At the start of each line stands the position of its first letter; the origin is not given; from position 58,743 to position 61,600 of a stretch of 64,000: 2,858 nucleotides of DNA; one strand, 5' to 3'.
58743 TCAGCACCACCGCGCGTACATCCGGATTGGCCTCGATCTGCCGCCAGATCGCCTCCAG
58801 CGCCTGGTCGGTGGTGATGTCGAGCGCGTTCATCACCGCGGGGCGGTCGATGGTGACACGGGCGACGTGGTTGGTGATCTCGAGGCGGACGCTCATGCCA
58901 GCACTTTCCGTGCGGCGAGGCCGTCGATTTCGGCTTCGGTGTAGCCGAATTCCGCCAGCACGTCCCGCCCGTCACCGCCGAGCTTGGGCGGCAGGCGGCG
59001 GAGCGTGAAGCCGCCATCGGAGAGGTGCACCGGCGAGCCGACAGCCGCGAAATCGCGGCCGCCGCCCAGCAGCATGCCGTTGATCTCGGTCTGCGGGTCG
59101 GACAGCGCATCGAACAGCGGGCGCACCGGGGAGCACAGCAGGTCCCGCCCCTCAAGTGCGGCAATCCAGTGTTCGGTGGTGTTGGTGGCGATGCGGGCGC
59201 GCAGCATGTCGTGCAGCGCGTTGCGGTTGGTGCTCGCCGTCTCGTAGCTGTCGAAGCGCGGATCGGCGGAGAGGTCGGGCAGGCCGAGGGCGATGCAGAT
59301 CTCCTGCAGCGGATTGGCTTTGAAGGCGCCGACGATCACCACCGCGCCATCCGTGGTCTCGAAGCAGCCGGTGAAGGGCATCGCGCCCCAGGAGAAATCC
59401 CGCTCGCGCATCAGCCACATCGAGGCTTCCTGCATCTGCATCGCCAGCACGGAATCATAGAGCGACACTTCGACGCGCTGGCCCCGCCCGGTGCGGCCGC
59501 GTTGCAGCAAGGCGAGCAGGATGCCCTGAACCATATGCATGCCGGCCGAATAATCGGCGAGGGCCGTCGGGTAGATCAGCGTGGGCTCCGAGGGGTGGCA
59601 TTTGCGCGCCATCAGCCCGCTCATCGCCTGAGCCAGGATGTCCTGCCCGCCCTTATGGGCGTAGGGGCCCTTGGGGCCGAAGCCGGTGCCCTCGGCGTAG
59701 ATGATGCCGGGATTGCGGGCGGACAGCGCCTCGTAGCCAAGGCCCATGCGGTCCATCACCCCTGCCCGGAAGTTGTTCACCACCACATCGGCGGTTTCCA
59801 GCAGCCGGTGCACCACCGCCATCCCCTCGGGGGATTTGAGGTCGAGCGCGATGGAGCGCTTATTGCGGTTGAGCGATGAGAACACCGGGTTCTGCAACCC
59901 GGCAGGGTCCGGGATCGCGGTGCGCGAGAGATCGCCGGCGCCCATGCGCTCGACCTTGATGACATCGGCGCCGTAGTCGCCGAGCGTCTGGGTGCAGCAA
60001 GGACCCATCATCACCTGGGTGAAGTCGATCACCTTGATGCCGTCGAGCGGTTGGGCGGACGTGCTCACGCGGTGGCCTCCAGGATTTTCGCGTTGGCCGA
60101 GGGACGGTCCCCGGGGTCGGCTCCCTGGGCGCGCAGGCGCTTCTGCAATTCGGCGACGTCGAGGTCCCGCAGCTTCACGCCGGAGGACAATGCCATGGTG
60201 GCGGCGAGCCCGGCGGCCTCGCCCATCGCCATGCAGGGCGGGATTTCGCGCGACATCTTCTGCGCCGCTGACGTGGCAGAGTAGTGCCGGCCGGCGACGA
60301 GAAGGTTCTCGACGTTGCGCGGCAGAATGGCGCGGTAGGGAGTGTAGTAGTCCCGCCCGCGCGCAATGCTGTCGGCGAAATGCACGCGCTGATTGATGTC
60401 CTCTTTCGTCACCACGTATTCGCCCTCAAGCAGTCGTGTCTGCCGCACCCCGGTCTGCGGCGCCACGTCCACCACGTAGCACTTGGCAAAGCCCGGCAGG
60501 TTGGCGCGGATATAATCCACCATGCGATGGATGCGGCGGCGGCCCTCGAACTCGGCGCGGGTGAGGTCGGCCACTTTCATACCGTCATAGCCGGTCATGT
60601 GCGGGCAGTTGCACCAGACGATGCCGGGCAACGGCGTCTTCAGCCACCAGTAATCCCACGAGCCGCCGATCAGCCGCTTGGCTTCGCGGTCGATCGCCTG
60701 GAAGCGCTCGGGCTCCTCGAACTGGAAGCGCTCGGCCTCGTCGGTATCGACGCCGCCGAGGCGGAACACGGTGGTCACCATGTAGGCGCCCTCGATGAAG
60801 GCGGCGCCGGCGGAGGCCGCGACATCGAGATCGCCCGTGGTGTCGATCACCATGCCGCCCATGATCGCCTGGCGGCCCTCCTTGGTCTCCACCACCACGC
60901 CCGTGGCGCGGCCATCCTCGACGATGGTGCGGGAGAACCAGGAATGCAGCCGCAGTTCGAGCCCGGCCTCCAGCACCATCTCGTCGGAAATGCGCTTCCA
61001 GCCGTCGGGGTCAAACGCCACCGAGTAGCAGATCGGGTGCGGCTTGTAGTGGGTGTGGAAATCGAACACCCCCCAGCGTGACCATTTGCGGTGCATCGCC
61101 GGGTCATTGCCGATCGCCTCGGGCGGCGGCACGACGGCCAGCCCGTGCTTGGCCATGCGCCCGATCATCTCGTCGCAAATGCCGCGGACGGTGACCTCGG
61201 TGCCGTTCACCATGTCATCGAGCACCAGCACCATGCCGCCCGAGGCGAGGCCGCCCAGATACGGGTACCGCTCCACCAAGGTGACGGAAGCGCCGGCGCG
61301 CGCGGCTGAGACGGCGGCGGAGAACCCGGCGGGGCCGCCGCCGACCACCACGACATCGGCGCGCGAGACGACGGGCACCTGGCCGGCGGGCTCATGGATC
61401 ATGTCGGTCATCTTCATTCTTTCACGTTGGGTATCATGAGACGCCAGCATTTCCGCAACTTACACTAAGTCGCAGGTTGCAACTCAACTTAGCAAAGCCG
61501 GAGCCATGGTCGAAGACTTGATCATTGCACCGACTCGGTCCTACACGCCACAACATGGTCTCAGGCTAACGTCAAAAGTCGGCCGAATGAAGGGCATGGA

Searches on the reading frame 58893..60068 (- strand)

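Call 81: search_protein_families(library=pfam, max_evalue=0.001, proteins=[window:58893-60068:-])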
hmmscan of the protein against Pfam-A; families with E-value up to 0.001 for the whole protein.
window:58893-60068:- (391 aa): 1 family
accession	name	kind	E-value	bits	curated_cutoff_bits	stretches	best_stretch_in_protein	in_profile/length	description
PF02515.22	CoA_transf_3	-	2.3e-106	356.5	23.3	1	8-366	1-365/366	CoA-transferase family III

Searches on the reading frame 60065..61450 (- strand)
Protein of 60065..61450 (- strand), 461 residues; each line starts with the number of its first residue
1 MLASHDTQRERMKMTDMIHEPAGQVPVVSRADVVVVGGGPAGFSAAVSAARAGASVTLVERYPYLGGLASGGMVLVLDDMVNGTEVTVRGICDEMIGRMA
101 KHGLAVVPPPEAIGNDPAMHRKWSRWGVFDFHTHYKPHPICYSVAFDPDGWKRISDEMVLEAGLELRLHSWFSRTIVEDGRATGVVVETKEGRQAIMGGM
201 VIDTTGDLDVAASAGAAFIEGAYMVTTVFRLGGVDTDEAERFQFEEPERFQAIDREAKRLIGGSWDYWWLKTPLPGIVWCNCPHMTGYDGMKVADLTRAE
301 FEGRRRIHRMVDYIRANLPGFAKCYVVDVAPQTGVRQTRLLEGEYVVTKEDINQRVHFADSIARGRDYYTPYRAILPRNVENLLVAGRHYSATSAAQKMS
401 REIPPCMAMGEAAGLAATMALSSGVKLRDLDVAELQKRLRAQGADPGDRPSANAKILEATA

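Call 81: search_protein_families(library=pfam, max_evalue=0.001, proteins=[window:60065-61450:-])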
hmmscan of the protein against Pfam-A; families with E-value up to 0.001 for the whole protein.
window:60065-61450:- (461 aa): 11 families
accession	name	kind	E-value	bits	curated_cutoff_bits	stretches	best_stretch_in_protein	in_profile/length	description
PF12831.13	FAD_oxidored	-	1.7e-90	304.7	27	2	32-365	1-319/416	FAD dependent oxidoreductase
PF00890.30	FAD_binding_2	-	6e-10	39.3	20.4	1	32-210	1-206/414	FAD binding domain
PF01262.27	AlaDh_PNT_C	-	1.6e-07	31.5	23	1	13-61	11-59/214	Alanine dehydrogenase/PNT, C-terminal domain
PF07992.20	Pyr_redox_2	-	4.3e-07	30.1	26.1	1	32-65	2-31/291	Pyridine nucleotide-disulphide oxidoreductase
PF01266.30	DAO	-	6.1e-07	29.7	27.9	1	32-72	1-41/353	FAD dependent oxidoreductase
PF13450.12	NAD_binding_8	-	3e-06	27.8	21.9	1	35-70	1-36/68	NAD(P)-binding Rossmann-like domain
PF03486.20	HI0933_like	-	6e-06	26.3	50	1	32-66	2-36/244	HI0933-like protein Rossmann domain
PF01134.28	GIDA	-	7.3e-06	25.7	22.1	1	32-59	1-28/391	Glucose inhibited division protein A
PF01494.25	FAD_binding_3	-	8.9e-06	25.6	22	1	31-62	2-33/349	FAD binding domain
PF01946.23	Thi4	-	1.5e-05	24.8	26.2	1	29-74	16-63/235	Thi4 family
PF00070.33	Pyr_redox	-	0.00011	23.1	22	1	33-65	2-34/82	Pyridine nucleotide-disulphide oxidoreductase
